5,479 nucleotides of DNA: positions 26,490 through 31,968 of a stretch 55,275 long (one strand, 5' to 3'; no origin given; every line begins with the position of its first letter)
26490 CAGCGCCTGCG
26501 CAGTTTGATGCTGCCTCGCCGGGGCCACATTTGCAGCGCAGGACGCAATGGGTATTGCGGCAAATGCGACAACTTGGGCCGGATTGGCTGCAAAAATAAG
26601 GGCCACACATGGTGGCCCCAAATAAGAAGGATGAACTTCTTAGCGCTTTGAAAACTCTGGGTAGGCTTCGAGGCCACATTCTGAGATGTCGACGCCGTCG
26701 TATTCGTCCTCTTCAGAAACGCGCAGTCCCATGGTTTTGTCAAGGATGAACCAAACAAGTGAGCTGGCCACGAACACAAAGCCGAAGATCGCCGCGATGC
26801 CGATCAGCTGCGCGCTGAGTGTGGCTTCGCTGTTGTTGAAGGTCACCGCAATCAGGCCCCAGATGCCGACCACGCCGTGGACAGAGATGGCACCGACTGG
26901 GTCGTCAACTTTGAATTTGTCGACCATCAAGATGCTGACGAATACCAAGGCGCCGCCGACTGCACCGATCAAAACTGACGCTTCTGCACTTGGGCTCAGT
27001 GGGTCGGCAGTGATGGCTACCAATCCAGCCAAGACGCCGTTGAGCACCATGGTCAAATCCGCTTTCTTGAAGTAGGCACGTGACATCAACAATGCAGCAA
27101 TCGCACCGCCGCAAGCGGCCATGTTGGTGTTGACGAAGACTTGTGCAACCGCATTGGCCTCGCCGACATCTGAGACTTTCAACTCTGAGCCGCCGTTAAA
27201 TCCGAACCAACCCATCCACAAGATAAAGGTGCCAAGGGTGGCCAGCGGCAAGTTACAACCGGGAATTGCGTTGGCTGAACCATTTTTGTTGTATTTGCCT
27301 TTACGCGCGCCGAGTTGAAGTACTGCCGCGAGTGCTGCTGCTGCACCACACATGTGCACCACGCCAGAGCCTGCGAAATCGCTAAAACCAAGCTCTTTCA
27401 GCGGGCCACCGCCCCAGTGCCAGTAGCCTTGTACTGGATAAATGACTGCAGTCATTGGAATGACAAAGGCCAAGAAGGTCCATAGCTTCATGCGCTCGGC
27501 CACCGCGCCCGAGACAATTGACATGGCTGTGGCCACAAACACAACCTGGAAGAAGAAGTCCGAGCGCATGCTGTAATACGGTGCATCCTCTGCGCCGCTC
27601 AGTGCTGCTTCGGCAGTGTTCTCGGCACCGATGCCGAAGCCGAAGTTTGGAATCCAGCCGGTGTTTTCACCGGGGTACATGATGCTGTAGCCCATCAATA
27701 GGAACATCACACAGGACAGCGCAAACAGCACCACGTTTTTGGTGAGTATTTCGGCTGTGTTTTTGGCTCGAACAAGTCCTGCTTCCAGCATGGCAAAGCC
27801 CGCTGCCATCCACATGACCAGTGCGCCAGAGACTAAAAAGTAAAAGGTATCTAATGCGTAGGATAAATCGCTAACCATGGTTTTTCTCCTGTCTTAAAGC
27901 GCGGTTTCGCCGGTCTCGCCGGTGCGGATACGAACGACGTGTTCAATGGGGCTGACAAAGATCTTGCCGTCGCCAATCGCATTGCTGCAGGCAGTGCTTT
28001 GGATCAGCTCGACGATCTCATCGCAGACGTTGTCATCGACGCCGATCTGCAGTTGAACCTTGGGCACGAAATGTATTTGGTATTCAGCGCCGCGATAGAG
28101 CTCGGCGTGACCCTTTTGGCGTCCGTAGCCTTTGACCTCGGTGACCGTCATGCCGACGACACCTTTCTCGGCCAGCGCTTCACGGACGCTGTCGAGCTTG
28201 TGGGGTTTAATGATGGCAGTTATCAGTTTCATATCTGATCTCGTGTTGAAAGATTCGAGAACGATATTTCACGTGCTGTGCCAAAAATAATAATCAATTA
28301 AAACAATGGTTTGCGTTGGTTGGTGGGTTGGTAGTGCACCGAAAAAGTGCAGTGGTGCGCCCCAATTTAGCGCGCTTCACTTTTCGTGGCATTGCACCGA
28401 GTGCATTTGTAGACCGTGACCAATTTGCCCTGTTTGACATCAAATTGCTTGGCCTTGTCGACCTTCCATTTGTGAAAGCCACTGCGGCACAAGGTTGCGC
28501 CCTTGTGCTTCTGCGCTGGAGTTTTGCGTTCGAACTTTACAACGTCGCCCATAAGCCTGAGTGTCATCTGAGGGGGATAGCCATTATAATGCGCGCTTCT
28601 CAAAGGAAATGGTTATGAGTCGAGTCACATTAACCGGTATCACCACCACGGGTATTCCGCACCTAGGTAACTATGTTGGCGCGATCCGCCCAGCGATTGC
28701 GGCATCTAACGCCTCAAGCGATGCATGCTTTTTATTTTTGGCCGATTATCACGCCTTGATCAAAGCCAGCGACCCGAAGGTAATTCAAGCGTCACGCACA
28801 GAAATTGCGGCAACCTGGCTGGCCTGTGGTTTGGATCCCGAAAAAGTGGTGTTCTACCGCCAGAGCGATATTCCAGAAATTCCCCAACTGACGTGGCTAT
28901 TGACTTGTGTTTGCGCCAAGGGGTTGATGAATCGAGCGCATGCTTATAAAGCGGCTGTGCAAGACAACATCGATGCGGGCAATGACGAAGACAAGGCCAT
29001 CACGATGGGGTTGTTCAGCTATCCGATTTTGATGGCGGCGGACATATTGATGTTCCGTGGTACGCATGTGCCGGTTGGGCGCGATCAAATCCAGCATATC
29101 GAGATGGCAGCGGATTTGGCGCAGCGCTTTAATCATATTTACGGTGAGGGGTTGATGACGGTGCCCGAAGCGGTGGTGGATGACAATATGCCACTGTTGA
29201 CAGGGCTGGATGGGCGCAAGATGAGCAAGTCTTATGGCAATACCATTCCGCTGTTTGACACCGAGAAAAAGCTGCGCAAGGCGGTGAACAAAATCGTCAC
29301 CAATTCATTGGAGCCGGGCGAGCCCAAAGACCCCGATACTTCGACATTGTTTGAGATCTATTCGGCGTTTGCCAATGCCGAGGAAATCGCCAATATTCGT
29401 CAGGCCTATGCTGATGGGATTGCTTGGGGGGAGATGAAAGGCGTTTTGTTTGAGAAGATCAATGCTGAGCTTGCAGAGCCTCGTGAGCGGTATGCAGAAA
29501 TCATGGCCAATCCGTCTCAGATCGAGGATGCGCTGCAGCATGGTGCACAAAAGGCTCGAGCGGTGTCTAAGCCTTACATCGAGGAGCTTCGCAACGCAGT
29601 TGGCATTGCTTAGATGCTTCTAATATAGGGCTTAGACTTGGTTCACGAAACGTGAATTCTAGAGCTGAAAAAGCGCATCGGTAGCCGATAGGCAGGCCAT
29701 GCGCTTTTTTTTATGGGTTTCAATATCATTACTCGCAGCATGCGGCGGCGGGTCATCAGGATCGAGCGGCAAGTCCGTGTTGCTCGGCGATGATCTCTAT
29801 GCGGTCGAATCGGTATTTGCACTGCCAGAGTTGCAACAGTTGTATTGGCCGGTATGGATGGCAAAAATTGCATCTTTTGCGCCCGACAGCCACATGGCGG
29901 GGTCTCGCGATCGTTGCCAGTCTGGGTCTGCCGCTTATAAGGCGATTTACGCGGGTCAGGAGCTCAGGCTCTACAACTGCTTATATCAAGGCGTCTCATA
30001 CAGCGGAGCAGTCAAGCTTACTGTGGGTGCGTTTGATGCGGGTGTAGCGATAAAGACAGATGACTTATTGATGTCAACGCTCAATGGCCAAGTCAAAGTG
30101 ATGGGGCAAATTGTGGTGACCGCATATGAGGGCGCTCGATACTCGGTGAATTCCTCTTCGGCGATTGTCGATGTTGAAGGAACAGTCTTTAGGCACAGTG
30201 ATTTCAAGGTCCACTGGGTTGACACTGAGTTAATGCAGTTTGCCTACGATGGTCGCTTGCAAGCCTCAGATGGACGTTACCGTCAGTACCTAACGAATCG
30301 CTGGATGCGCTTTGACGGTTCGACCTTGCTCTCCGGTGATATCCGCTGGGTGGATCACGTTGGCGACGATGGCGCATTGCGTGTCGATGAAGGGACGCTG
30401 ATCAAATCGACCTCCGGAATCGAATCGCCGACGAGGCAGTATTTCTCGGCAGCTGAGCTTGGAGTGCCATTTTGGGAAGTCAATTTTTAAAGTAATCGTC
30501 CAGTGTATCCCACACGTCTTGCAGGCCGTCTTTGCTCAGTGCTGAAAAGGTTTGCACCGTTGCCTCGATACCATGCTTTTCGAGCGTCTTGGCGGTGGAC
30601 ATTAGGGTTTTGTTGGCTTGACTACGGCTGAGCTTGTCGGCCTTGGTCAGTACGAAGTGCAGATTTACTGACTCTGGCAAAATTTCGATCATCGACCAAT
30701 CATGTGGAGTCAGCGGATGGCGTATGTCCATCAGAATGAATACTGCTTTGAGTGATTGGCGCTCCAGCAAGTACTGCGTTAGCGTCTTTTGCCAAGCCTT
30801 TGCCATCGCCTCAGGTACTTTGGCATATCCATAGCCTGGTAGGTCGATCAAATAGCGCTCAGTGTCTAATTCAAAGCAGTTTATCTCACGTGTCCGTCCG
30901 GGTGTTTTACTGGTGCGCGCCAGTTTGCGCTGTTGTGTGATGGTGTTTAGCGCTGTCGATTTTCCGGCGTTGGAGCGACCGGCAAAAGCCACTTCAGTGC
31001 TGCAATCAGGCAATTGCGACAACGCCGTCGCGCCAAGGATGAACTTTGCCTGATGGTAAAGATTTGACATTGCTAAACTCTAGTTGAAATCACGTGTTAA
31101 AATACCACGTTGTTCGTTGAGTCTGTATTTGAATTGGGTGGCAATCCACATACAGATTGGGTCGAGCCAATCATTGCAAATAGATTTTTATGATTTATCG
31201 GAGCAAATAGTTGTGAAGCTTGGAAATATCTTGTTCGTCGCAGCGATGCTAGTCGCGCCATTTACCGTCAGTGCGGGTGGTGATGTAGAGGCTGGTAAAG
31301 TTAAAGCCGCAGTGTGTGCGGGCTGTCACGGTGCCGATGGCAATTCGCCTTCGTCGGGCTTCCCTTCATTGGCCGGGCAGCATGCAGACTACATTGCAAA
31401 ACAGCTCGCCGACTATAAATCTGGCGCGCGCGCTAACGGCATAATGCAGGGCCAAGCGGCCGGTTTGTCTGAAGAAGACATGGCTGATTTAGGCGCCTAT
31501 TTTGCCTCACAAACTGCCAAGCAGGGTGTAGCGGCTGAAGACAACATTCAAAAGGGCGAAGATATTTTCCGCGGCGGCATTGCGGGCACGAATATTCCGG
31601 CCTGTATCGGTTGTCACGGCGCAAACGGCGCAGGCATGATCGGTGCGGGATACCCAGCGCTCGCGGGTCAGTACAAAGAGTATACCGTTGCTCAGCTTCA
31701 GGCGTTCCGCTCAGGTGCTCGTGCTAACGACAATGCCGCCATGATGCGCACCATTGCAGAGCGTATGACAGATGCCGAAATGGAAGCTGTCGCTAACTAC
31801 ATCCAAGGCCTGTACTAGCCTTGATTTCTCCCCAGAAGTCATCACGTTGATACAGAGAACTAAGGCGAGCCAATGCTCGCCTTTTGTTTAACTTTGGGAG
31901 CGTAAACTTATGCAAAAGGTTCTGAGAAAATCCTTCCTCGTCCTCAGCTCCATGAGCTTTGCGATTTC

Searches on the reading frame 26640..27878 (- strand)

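Call 16: search_protein_families(library=pfam, proteins=[window:26640-27878:-], max_evalue=0.00001)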
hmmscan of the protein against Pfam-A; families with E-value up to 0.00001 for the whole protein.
window:26640-27878:- (412 aa): 1 family
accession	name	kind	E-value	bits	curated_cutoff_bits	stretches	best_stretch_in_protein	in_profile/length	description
PF00909.26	Ammonium_transp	-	1.2e-100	337.6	23.2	1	14-406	3-399/399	Ammonium Transporter Family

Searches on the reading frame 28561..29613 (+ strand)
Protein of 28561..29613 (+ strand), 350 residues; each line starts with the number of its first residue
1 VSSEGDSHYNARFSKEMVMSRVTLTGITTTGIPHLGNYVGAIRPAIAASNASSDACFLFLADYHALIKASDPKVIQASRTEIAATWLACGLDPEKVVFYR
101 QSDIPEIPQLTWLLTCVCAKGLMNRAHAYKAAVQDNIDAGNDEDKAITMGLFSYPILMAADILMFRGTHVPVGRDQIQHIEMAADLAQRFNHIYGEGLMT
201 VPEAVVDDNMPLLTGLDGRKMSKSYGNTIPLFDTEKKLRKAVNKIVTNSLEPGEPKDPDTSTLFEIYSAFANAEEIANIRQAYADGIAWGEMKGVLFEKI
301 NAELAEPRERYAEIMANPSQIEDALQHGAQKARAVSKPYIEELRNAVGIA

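Call 16: search_protein_families(library=pfam, proteins=[window:28561-29613:+], max_evalue=0.00001)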
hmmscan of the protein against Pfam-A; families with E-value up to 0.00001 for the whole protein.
window:28561-29613:+ (350 aa): 1 family
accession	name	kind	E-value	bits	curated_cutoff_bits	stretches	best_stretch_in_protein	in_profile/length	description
PF00579.31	tRNA-synt_1b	-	3.9e-55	187.7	21.1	1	24-304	9-291/292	tRNA synthetases class I (W and Y)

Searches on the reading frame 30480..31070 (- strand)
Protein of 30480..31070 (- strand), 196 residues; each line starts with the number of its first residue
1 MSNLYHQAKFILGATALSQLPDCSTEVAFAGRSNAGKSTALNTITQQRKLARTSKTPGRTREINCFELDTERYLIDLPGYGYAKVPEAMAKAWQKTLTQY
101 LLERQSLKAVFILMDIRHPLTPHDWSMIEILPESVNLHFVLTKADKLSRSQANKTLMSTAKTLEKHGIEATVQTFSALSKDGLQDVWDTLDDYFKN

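Call 16: search_protein_families(library=pfam, proteins=[window:30480-31070:-], max_evalue=0.00001)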
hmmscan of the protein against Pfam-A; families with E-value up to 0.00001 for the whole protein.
window:30480-31070:- (196 aa): 3 families
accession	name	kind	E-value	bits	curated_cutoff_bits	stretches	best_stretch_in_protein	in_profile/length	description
PF01926.29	MMR_HSR1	-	9.6e-18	64.8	21.9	1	26-141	1-111/113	50S ribosome-binding GTPase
PF03193.22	RsgA_GTPase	-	4.7e-08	33.5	30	0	26-80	108-168/174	RsgA GTPase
PF02421.24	FeoB_N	-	2.6e-06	27.5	27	1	26-187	2-153/156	Ferrous iron transport protein B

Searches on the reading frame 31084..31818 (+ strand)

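Call 16: search_protein_families(library=pfam, proteins=[window:31084-31818:+], max_evalue=0.00001)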
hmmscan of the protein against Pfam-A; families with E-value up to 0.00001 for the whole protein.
window:31084-31818:+ (244 aa): 2 families
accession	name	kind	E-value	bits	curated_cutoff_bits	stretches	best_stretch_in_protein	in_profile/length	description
PF00034.26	Cytochrom_C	-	4.2e-24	86.1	21.3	2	173-242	11-88/90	Cytochrome c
PF13442.11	Cytochrome_CBB3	-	1.4e-13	51.4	27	0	173-240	13-68/68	Cytochrome C oxidase, cbb3-type, subunit III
